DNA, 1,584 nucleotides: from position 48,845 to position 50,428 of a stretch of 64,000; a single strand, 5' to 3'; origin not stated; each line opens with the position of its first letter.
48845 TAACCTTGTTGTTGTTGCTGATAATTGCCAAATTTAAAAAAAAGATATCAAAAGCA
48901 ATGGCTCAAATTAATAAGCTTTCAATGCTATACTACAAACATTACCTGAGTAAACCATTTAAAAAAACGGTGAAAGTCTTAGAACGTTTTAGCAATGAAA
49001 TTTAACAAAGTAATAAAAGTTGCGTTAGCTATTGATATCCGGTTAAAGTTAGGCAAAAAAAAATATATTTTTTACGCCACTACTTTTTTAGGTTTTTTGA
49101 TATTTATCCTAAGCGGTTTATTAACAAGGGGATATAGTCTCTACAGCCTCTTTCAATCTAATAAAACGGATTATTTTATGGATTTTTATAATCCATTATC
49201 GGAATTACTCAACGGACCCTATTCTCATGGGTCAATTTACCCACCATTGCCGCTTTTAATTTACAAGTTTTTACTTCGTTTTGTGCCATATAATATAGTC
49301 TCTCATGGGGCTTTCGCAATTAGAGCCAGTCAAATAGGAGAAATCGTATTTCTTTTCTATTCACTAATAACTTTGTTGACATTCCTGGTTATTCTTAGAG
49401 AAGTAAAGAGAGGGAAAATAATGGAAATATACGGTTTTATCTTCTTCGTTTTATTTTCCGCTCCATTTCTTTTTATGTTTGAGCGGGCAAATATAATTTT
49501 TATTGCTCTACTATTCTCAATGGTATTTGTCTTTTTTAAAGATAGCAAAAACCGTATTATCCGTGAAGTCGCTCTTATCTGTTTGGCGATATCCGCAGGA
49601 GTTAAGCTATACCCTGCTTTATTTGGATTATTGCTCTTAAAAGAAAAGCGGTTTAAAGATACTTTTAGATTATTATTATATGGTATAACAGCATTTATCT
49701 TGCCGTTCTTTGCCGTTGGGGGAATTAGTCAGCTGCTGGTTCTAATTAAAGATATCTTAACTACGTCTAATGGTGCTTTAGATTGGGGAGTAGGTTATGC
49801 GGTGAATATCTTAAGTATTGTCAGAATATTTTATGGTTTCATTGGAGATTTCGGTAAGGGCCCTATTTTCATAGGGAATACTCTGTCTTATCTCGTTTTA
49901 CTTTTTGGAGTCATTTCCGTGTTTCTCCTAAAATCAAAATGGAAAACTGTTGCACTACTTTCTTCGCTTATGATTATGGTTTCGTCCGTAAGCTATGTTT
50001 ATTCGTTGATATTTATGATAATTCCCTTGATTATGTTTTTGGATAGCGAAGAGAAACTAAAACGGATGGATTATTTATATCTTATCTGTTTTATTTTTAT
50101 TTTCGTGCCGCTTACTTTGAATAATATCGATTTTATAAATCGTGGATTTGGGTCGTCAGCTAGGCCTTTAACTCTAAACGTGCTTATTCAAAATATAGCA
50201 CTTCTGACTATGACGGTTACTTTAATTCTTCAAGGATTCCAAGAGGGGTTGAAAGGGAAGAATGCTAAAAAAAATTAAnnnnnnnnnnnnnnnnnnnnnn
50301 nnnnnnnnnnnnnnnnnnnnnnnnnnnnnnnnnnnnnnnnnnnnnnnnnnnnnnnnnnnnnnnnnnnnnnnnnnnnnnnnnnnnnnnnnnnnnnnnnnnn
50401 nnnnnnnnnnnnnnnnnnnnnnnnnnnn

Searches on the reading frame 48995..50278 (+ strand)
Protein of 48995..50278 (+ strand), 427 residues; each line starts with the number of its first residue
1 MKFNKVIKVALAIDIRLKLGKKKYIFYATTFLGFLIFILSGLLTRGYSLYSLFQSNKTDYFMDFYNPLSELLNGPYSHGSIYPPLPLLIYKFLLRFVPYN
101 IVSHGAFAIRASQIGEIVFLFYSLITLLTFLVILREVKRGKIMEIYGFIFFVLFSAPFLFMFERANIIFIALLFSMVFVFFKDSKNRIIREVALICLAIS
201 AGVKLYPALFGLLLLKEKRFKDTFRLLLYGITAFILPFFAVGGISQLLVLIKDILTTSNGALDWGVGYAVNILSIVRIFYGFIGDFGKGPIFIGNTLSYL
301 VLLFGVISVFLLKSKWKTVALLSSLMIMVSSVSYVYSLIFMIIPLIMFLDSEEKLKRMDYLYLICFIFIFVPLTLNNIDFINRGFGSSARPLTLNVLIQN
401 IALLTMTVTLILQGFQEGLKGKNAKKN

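Call 5: search_protein_families(library=pfam, proteins=[window:48995-50278:+], max_evalue=0.01)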
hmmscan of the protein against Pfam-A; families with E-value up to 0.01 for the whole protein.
window:48995-50278:+ (427 aa): 1 family
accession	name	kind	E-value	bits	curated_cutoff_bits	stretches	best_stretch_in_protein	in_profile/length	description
PF09594.16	GT87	-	3.3e-06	27.5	25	1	112-330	19-236/237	Glycosyltransferase family 87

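Call 46: search_solved_structures(query=window:48995-50275:+, max_evalue=10, show_alignments=3)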
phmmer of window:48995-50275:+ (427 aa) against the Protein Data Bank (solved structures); distinct sequences matched with E-value up to 10: 0.
